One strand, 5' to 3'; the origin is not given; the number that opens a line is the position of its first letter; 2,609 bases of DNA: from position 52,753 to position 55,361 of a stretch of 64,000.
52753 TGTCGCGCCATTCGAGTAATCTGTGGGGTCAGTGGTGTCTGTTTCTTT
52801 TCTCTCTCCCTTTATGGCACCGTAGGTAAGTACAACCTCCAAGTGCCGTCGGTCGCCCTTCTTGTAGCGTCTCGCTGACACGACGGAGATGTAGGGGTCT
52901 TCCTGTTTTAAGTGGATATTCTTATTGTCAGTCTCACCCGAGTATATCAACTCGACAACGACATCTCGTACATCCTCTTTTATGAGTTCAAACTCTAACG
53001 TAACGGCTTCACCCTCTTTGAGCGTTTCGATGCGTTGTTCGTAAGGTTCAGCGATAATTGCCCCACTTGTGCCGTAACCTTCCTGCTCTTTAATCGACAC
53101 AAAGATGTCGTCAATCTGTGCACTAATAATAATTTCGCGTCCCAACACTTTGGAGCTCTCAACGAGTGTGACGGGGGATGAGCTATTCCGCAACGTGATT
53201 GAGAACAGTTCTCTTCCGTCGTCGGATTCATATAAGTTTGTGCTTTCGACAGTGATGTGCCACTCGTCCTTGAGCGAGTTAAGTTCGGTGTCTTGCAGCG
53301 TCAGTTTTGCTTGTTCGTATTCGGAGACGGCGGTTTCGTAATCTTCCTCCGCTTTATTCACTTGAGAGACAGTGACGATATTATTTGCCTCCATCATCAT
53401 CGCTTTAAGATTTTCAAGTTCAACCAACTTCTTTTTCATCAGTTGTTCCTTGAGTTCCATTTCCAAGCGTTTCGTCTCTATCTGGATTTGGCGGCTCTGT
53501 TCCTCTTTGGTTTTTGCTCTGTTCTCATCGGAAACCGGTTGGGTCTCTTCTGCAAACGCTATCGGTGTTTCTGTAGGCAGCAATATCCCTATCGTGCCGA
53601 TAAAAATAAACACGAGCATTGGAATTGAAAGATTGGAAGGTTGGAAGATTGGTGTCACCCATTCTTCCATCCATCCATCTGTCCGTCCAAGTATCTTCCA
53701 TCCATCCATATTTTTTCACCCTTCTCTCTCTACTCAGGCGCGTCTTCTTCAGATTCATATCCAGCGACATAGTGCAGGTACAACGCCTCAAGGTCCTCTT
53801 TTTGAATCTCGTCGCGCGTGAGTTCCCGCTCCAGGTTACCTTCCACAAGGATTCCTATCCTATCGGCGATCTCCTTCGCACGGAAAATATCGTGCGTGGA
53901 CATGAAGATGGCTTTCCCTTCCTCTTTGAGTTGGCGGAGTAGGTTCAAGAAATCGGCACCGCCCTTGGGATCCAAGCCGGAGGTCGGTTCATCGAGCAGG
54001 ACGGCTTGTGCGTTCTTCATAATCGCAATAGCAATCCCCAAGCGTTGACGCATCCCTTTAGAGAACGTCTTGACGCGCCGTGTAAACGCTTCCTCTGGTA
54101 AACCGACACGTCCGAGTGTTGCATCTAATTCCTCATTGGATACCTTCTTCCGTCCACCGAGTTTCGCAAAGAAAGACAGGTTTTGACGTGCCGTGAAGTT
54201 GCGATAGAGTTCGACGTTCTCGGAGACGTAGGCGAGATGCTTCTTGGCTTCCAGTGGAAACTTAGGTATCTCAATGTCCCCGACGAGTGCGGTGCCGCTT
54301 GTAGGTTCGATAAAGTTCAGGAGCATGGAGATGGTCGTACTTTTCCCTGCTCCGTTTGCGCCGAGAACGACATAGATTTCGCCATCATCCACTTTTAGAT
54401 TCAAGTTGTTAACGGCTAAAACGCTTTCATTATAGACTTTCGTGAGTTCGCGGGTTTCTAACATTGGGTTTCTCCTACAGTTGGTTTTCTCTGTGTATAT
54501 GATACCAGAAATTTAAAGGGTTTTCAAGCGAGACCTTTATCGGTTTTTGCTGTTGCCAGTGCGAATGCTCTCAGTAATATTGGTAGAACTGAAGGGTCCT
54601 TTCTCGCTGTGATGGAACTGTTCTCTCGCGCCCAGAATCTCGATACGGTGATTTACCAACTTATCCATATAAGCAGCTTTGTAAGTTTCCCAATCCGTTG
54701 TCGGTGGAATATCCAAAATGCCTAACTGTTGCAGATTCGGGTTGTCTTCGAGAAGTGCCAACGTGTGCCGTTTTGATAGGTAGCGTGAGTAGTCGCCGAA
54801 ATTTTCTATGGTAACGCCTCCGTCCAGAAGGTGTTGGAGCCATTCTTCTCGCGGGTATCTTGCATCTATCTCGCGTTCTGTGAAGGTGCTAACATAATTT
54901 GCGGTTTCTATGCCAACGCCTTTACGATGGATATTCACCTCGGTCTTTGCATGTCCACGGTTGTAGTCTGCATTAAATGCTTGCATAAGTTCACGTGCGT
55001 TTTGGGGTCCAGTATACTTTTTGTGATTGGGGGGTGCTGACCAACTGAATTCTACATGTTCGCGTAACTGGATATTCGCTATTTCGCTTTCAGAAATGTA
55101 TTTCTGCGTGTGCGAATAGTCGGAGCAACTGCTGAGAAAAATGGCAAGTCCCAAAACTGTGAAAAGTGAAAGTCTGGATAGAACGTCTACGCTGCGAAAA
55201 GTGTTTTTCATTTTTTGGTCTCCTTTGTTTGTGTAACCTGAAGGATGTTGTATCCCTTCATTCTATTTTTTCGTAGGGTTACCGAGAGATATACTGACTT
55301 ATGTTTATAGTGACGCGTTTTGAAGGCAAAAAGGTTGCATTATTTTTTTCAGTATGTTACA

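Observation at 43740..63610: Twin ECF-sigma-headed convergent operons around a four-permease, one-ATPase ABC-2-like / TolC-like envelope locus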

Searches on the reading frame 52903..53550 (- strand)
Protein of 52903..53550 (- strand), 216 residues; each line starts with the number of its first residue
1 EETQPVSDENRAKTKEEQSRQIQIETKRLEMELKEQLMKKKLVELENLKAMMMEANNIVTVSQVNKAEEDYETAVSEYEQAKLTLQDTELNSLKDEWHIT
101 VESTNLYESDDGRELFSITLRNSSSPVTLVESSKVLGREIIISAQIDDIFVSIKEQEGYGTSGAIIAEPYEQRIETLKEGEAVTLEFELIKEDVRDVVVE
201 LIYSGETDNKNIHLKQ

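Call 70: search_protein_families(library=pfam, proteins=[window:52903-53550:-], max_evalue=5)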
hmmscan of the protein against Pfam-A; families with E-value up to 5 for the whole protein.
seq(216 aa): 3 families
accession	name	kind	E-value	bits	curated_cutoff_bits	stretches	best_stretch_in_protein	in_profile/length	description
PF04320.19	YggL_50S_bp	-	0.084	14.2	27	1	43-98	43-102/102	YggL 50S ribosome-binding protein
PF10462.15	Peptidase_M66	-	0.17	11.2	20.6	1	43-167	50-158/306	Peptidase M66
PF04871.18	Uso1_p115_C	-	2.4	8.9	28.4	0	13-93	2-79/121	Uso1 / p115 like vesicle tethering protein, C terminal region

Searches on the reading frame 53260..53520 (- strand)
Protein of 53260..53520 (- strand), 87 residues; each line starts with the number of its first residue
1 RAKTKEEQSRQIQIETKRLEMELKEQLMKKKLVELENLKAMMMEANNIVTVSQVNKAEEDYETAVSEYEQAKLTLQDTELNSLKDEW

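Call 92: search_solved_structures(query=A7, max_evalue=10, show_alignments=2)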
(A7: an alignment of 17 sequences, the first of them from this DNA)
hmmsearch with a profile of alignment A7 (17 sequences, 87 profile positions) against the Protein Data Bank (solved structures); distinct sequences matched with E-value up to 10: 8.
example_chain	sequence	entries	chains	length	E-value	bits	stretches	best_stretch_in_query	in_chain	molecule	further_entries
3c6f_A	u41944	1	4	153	0.41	14.3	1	22-60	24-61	YetF protein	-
20yy_D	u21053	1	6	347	0.99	13.1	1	6-66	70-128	Multidrug efflux RND transporter periplasmic adaptor subunit MexJ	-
6gv8_A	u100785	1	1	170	1.2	12.9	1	11-72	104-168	Hyperosmolarity resistance protein Emb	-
1fyh_A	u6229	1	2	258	7.6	10.3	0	5-40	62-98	Interferon gamma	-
4u6p_A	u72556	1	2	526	8.4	10.1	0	25-72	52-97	DNA polymerase kappa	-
5t14_A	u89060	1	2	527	8.4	10.1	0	25-72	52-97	DNA polymerase kappa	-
2oh2_A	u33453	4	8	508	9.1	10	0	25-72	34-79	DNA polymerase kappa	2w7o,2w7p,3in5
3pzp_A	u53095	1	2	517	9.5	10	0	25-72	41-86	DNA polymerase kappa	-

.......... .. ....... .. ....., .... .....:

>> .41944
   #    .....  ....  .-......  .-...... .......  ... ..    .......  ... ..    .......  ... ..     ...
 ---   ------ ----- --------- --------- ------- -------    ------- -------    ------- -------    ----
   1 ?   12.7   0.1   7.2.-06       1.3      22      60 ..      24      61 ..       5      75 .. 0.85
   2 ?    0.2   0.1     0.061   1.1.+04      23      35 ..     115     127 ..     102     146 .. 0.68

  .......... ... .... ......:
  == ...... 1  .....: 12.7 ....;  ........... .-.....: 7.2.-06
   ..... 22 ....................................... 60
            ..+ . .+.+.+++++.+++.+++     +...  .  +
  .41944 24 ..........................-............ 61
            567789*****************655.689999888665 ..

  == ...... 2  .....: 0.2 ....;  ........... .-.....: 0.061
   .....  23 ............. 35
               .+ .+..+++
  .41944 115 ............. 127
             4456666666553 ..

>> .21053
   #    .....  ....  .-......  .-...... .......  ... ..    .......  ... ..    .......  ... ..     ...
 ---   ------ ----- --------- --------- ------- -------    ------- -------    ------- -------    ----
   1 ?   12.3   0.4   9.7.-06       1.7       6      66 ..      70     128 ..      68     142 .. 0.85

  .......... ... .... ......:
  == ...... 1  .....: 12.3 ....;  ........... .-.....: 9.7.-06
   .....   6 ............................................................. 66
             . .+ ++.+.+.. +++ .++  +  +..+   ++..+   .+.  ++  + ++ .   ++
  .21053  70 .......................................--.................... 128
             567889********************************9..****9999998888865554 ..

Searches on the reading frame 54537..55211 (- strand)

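Call 4: search_protein_families(library=pfam, proteins=[window:54537-55211:-], max_evalue=0.01)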
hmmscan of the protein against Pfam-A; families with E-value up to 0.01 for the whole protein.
window:54537-55211:- (224 aa): 0 families

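Call 6: search_protein_families(library=ncbifam, proteins=[window:54537-55211:-], max_evalue=0.01)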
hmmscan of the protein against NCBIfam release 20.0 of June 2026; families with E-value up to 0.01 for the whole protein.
window:54537-55211:- (224 aa): 0 families

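Call 70: search_protein_families(library=pfam, proteins=[window:54537-55211:-], max_evalue=5)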
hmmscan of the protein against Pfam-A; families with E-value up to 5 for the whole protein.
window:54537-55211:- (224 aa): 1 family
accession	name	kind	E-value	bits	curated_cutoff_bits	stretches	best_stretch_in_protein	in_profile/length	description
PF03666.18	NPR3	-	0.064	12.5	27.5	1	37-160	210-290/456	Nitrogen Permease regulator of amino acid transport activity 3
